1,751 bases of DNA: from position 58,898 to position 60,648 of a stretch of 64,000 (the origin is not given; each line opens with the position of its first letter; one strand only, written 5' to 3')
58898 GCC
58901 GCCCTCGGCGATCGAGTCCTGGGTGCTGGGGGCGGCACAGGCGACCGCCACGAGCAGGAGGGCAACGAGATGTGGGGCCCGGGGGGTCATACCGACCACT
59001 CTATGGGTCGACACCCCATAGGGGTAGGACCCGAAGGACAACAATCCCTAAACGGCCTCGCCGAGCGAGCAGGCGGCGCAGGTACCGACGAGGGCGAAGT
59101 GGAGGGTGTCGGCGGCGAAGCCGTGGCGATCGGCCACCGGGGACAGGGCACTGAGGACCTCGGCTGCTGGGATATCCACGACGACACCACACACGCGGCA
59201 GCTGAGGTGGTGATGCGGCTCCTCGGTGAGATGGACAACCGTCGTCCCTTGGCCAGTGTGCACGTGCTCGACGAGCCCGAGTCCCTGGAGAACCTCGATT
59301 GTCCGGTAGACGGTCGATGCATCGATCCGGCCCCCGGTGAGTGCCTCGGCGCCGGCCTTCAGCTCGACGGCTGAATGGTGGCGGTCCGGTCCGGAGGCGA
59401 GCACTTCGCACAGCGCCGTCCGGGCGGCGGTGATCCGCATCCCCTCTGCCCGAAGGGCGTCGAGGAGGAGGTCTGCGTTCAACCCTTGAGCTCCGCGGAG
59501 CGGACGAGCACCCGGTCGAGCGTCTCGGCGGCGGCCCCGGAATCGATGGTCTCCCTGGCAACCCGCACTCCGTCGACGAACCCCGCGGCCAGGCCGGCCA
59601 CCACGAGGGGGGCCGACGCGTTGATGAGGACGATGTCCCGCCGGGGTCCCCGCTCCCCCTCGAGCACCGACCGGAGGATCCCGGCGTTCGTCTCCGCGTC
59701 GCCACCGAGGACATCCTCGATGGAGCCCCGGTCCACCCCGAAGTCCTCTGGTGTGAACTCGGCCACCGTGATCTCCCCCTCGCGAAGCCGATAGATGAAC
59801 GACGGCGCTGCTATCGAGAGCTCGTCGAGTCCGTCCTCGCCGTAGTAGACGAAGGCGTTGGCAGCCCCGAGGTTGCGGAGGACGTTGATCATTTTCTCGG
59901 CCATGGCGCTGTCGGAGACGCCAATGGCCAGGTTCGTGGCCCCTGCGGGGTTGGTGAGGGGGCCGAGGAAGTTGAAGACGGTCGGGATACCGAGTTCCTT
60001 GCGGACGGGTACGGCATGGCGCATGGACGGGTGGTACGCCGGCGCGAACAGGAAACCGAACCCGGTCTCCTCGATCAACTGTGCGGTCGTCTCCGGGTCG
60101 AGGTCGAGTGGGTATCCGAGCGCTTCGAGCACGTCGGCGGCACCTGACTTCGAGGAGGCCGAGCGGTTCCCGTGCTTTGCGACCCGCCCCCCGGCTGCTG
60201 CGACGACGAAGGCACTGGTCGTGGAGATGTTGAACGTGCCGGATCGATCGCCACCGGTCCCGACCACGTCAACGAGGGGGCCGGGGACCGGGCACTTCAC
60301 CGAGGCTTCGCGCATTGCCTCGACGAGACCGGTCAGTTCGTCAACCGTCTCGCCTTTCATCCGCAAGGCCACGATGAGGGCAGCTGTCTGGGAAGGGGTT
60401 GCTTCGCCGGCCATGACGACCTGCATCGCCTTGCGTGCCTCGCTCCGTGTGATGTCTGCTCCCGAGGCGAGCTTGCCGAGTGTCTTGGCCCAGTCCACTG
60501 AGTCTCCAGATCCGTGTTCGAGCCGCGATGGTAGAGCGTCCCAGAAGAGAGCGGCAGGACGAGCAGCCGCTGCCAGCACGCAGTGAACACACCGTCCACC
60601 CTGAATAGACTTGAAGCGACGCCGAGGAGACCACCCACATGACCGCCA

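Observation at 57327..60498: Minus-strand cluster trpD-fur-tlpA(Sec)-nikMNQO with a Nur-box-like operator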

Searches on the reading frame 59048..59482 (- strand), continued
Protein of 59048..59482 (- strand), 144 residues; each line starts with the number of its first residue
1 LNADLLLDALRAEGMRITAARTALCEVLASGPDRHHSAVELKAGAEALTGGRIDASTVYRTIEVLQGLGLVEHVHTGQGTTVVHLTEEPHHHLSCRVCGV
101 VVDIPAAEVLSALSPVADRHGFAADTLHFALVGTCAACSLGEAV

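Call 18: find_encoding_contigs(protein=P0003, flank=8000, max_places=2)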
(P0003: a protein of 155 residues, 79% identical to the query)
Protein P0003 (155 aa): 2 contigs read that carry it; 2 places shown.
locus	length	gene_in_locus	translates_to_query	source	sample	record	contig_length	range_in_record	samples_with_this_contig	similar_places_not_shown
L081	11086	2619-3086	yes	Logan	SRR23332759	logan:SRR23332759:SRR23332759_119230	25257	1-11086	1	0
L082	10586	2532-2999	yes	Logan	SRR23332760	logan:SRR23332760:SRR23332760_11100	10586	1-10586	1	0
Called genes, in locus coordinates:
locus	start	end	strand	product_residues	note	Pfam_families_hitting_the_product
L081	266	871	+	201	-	PF00230:MIP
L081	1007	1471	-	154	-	PF06094:GGACT (weak), PF13772:AIG2_2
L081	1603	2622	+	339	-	PF02885:Glycos_trans_3N, PF00591:Glycos_transf_3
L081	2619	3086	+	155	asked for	PF01475:FUR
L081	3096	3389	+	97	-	-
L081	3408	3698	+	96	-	-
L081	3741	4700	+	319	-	PF01891:CbiM, PF13190:PDGLE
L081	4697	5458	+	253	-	PF02361:CbiQ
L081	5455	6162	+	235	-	PF00005:ABC_tran, PF02463:SMC_N (faint), PF13304:AAA_21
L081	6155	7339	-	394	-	PF02515:CoA_transf_3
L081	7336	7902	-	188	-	PF00578:AhpC-TSA, PF08534:Redoxin, PF00085:Thioredoxin (weak)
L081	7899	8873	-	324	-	PF03918:CcmH, PF13428:TPR_14 (faint), PF13432:TPR_16 (faint), PF07719:TPR_2 (faint), PF14559:TPR_19 (weak)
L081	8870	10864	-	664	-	PF01578:Cytochrom_C_asm, PF16327:CcmF_C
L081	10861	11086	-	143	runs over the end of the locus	PF03100:CcmE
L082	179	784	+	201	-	PF00230:MIP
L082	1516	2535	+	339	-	PF02885:Glycos_trans_3N, PF00591:Glycos_transf_3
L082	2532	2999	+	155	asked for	PF01475:FUR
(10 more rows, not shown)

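Call 19: find_encoding_contigs(protein=P0010, flank=8000, max_places=2)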
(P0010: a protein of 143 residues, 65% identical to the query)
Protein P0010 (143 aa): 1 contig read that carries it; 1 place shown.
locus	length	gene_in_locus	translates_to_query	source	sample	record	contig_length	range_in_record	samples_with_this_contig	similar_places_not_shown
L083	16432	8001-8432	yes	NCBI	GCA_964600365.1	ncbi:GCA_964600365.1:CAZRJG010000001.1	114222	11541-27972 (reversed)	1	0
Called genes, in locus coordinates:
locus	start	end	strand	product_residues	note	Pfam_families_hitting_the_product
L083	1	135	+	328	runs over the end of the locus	PF00296:Bac_luciferase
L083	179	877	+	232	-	PF09365:DUF2461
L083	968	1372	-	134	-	PF27746:Small_heat_shock_put (faint), PF00011:HSP20, PF17886:ArsA_HSP20 (weak)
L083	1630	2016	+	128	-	-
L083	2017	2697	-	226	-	-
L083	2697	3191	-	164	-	PF11290:DUF3090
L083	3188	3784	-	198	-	PF00300:His_Phos_1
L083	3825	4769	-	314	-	PF00389:2-Hacid_dh, PF02826:2-Hacid_dh_C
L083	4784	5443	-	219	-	PF02586:SRAP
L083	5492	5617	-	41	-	-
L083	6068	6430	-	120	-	-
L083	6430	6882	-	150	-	PF06094:GGACT (weak), PF13772:AIG2_2 (weak)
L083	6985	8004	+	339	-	PF02885:Glycos_trans_3N, PF00591:Glycos_transf_3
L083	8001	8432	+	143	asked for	PF01475:FUR, PF12840:HTH_20 (weak)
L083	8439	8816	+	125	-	-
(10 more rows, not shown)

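Call 20: find_encoding_contigs(protein=P0007, flank=8000, max_places=2)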
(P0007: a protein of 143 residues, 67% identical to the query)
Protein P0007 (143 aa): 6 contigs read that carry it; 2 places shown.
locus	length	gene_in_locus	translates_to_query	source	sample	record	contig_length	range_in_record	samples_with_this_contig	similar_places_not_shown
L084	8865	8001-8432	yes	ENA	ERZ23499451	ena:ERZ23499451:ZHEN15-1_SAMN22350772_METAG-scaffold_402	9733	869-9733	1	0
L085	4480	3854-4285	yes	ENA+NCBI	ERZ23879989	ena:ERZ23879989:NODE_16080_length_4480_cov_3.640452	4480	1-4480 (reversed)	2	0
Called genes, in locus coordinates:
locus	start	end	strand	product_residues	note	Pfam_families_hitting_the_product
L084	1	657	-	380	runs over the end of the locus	PF02771:Acyl-CoA_dh_N, PF02770:Acyl-CoA_dh_M, PF00441:Acyl-CoA_dh_1, PF08028:Acyl-CoA_dh_2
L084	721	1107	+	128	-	-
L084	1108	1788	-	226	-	-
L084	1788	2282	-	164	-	PF11290:DUF3090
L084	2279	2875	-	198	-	PF00300:His_Phos_1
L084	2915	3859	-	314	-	PF00389:2-Hacid_dh, PF02826:2-Hacid_dh_C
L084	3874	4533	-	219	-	PF02586:SRAP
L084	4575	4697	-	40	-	-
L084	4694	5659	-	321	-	PF01699:Na_Ca_ex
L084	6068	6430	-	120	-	-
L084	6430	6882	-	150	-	PF06094:GGACT (weak), PF13772:AIG2_2 (weak)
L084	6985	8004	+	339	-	PF02885:Glycos_trans_3N, PF00591:Glycos_transf_3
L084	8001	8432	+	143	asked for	PF01475:FUR, PF12840:HTH_20 (weak)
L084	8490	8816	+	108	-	-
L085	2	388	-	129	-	?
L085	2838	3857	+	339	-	PF02885:Glycos_trans_3N, PF00591:Glycos_transf_3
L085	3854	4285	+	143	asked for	PF01475:FUR, PF12840:HTH_20 (weak)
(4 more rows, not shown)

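Call 21: find_encoding_contigs(protein=P0015, flank=8000, max_places=1)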
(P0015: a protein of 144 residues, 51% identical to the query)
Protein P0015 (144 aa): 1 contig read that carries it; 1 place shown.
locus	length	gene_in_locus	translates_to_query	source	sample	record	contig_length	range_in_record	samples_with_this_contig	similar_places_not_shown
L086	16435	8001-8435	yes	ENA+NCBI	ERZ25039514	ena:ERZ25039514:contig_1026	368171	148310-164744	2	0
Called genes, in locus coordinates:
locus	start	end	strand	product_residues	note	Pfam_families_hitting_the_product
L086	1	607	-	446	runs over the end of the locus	PF01268:FTHFS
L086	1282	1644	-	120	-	-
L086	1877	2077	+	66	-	-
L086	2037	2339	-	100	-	-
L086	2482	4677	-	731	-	PF00141:peroxidase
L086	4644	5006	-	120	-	-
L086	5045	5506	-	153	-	PF13772:AIG2_2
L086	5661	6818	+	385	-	PF02771:Acyl-CoA_dh_N, PF02770:Acyl-CoA_dh_M, PF00441:Acyl-CoA_dh_1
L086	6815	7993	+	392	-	PF02885:Glycos_trans_3N, PF00591:Glycos_transf_3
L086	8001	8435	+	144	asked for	PF01475:FUR, PF12840:HTH_20 (faint)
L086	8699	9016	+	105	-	-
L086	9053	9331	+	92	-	-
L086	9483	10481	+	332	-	PF01891:CbiM, PF13190:PDGLE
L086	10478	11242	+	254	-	PF02361:CbiQ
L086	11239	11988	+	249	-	PF00005:ABC_tran, PF02463:SMC_N (faint), PF13304:AAA_21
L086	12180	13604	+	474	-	PF12740:PETase (faint), PF03403:PAF-AH_p_II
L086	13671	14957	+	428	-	PF03264:Cytochrom_NNT (weak)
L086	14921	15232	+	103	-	PF14522:Cytochrome_C7 (faint)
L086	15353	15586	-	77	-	PF00034:Cytochrom_C (weak), PF07635:PSCyt1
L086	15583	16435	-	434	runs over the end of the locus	PF01292:Ni_hydr_CYTB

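Call 22: find_encoding_contigs(protein=P0020, flank=8000, max_places=1)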
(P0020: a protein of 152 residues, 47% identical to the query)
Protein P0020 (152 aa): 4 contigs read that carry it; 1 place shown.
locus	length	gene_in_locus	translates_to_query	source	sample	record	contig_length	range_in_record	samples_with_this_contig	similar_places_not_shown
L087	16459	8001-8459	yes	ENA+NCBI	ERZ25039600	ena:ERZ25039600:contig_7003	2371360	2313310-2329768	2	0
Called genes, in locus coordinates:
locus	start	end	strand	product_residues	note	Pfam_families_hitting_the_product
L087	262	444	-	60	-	PF10262:Rdx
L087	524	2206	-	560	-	PF00920:ILVD_EDD_N, PF24877:ILV_EDD_C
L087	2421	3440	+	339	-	PF03816:LytR_cpsA_psr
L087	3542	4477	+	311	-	PF00005:ABC_tran, PF13304:AAA_21 (weak)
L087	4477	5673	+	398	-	PF12679:ABC2_membrane_2, PF12698:ABC2_membrane_3, PF01061:ABC2_membrane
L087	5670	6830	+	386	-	PF12698:ABC2_membrane_3, PF01061:ABC2_membrane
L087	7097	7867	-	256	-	-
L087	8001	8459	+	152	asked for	PF01475:FUR, PF12840:HTH_20 (weak)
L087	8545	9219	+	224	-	PF01891:CbiM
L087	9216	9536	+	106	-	PF13190:PDGLE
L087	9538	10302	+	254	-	PF02361:CbiQ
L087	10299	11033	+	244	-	PF00005:ABC_tran, PF02463:SMC_N (faint), PF13304:AAA_21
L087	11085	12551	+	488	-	PF01546:Peptidase_M20, PF07687:M20_dimer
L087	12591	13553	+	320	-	PF01545:Cation_efflux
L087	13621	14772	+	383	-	PF01053:Cys_Met_Meta_PP, PF01212:Beta_elim_lyase (faint)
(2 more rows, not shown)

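Call 23: find_encoding_contigs(protein=P0013, flank=8000, max_places=1)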
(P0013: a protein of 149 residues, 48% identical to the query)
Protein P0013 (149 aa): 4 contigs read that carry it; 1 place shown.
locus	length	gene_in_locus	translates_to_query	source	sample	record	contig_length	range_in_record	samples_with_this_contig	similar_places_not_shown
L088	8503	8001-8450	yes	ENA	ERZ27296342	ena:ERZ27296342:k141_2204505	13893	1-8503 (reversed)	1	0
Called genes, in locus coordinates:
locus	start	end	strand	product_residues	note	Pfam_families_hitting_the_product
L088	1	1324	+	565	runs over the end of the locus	PF01268:FTHFS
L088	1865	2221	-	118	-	-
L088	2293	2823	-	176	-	PF13772:AIG2_2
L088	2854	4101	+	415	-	PF11376:DUF3179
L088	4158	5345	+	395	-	PF02771:Acyl-CoA_dh_N, PF02770:Acyl-CoA_dh_M, PF00441:Acyl-CoA_dh_1, PF08028:Acyl-CoA_dh_2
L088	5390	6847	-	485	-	PF00199:Catalase, PF06628:Catalase-rel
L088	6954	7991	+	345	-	PF02885:Glycos_trans_3N, PF00591:Glycos_transf_3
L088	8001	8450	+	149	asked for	PF01475:FUR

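Call 32: search_solved_structures(query=A1, max_evalue=0.001, show_alignments=1)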
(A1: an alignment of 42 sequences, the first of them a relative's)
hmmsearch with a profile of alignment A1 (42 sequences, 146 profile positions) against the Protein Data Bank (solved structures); distinct sequences matched with E-value up to 0.001: 26.
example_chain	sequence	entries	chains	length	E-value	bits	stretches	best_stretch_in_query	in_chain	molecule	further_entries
3eyy_A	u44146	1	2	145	6.3e-45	155.7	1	9-142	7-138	Putative iron uptake regulatory protein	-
9ire_A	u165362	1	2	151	1.4e-35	125.4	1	3-144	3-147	Ferric uptake regulation protein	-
2o03_A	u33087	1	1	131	5.8e-32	113.6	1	14-141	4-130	probable Zinc uptake regulation protein FurB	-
6d57_A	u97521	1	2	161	3.6e-31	111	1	7-144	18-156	Ferric uptake regulation protein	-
4ets_A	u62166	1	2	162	3.7e-31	111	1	7-144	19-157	Ferric uptake regulation protein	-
2fe3_A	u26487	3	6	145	5.7e-31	110.4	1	6-144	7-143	Peroxide operon regulator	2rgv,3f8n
8j6w_A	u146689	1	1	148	1.9e-30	108.7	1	10-143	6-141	Ferric uptake regulation protein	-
2w57_A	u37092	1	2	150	2.1e-28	102.1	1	9-139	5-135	FERRIC UPTAKE REGULATION PROTEIN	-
7vo0_G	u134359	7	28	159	2.3e-27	98.7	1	18-142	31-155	Putative metal uptake regulation protein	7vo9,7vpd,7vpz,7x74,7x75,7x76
3mwm_A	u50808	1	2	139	2.5e-27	98.6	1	18-142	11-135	Putative metal uptake regulation protein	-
1mzb_A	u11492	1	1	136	1.7e-25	92.6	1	10-131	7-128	ferric uptake regulation protein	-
5fd6_A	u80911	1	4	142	2.5e-25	92.1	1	5-136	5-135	Ferric uptake regulation protein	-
6h1c_A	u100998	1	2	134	3.1e-25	91.8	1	10-131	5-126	Ferric uptake regulation protein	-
5fd5_A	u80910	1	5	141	3.4e-25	91.6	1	7-136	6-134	Ferric uptake regulation protein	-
4i7h_A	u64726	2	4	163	2.8e-24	88.7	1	5-144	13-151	peroxide stress sensing regulator | Peroxide stress regulator PerR, FUR family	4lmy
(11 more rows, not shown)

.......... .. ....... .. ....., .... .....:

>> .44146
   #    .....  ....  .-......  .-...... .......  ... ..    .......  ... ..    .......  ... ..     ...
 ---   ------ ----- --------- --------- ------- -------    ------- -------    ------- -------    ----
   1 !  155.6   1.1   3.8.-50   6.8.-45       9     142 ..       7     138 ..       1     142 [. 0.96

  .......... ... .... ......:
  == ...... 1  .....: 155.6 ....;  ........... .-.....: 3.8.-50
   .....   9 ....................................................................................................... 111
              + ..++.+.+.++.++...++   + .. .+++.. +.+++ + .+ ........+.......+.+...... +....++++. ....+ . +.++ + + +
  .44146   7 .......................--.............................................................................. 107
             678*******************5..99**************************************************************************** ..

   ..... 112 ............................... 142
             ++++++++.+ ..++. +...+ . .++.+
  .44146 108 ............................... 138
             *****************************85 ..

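Call 36: find_related_loci(query=A2, collection=metagenome_contigs, flank=5000)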
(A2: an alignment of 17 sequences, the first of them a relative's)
Query A2 (144 aa) in metagenome_contigs; peptide patterns used: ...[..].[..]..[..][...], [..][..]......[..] (x = any residue, [..] = any of these).
428 stretches matched a pattern; 95 encode a relative of the query (tblastn E <= 1e-3); the best 80 are kept; 80 distinct loci.
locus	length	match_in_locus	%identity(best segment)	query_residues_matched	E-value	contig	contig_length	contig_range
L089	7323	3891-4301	53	6-141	1e-41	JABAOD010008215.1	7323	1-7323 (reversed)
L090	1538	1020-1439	49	1-139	3e-41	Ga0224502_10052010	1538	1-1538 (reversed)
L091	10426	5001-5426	51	3-143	5e-40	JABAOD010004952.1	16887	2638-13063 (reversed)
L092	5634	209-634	51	3-143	5e-40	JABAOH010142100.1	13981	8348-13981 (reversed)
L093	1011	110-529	50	2-140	2e-41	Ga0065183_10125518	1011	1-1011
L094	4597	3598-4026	49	1-142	9e-40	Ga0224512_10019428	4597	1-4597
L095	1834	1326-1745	48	1-139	2e-39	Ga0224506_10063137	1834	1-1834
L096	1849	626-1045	49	1-139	5e-39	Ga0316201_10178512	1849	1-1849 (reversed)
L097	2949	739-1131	53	6-139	9e-39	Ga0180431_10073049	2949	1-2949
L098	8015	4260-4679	49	1-139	2e-38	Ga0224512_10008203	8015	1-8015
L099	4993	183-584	49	6-138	8e-38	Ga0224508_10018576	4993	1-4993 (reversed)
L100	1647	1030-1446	49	1-138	2e-37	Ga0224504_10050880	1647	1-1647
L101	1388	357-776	49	1-139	9e-38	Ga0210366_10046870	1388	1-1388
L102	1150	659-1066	50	2-139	3e-38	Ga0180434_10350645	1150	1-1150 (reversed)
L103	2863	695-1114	49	1-139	1e-36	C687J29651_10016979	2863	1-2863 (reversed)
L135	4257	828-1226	41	6-138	5e-29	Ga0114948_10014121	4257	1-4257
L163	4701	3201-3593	41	8-138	1e-20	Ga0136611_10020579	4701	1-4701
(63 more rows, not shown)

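Call 44: search_protein_families(library=pfam, proteins=[L099:657-1508:+, L135:1342-2361:+, L135:3135-3983:+, L135:789-1265:+], max_evalue=0.001)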
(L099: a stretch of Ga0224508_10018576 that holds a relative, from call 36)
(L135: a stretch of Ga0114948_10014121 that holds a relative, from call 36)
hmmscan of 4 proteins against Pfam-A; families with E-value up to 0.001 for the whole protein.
L099:657-1508:+ (283 aa): 1 family
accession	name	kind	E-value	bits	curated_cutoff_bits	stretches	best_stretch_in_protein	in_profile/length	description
PF03824.22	NicO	-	2.9e-08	33.8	27.7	1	3-272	2-245/287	High-affinity nickel-transport protein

L135:1342-2361:+ (339 aa): 1 family
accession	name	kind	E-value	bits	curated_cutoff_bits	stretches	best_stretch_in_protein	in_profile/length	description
PF01297.22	ZnuA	-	3.6e-60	204.1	29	1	43-315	1-263/263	Zinc-uptake complex component A periplasmic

L135:3135-3983:+ (282 aa): 2 families
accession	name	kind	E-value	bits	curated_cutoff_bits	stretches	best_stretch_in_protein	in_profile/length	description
PF00950.22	ABC-3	-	3e-61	207.6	20.1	1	10-265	2-257/258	ABC 3 transport family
PF01032.23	FecCD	-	7.7e-05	22.3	26.5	1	51-231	93-273/311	FecCD transport family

L135:789-1265:+ (158 aa): 1 family
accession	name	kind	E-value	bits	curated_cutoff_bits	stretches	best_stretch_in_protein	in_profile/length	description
PF01475.25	FUR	-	3.9e-27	95.2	23.1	1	20-130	1-111/121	Ferric uptake regulator family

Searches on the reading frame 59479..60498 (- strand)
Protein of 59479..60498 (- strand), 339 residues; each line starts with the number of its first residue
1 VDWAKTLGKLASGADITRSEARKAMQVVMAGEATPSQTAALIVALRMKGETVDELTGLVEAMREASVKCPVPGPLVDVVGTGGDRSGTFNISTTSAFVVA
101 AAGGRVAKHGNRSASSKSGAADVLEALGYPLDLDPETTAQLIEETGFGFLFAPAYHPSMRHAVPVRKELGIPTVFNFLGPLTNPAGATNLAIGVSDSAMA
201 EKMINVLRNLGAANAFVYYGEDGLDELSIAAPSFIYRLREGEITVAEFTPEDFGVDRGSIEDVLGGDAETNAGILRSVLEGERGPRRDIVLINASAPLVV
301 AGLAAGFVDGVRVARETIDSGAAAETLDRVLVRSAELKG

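Call 6: search_protein_families(library=pfam, proteins=[window:59479-60498:-], max_evalue=0.01)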
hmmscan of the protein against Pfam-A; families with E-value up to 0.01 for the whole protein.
window:59479-60498:- (339 aa): 2 families
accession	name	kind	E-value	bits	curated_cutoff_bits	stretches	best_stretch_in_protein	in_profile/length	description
PF00591.27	Glycos_transf_3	-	1.4e-88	297.3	27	1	74-323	3-252/253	Glycosyl transferase family, a/b domain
PF02885.22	Glycos_trans_3N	-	3.4e-21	75.2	26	1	7-65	4-62/63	Glycosyl transferase family, helical bundle domain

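Call 7: search_protein_families(library=ncbifam, proteins=[window:59479-60498:-], max_evalue=0.01)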
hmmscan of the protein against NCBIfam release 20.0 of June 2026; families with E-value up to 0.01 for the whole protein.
window:59479-60498:- (339 aa): 13 families
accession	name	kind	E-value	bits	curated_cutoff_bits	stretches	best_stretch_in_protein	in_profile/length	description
TIGR01245.1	trpD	equivalog_domain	4.7e-122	407.4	199.05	1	8-330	2-327/330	anthranilate phosphoribosyltransferase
NF011201.0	PRK14607.1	equivalog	9.6e-113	377.7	670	1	2-336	194-530/534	bifunctional anthranilate synthase component II/anthranilate phosphoribosyltransferase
NF007073.0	PRK09522.1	equivalog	2.2e-65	221.6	738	1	7-288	204-485/531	bifunctional anthranilate synthase glutamate amidotransferase component TrpG/anthranilate phosphoribosyltransferase TrpD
NF005635.0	PRK07394.1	equivalog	6.8e-33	114.4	287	1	13-331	19-341/348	hypothetical protein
NF006564.0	PRK09071.1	equivalog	1.3e-28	99.9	257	1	5-248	18-262/335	glycosyl transferase family protein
NF006005.0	PRK08136.1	equivalog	9.2e-15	54.8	185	1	5-282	8-287/314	DNA-binding protein YbiB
TIGR02643.1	T_phosphoryl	equivalog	2.8e-09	36.4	570.7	1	14-147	14-150/437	thymidine phosphorylase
TIGR03327.1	AMP_phos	equivalog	6.6e-09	34.8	535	1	9-146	93-228/500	AMP phosphorylase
NF003338.0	PRK04350.1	subfamily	1.5e-08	33.5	434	1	11-146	100-233/502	thymidine phosphorylase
TIGR02645.1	ARCH_P_rylase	hypoth_equivalog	4.5e-08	32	434.6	1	12-144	95-225/493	putative thymidine phosphorylase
NF004490.0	PRK05820.1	equivalog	5.4e-08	31.9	269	1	12-147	14-150/439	thymidine phosphorylase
TIGR02644.1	Y_phosphoryl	subfamily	1.3e-06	27.5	409.05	1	14-148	12-147/417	pyrimidine-nucleoside phosphorylase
NF004747.0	PRK06078.1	equivalog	0.0057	15.3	559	0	11-146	11-147/434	pyrimidine-nucleoside phosphorylase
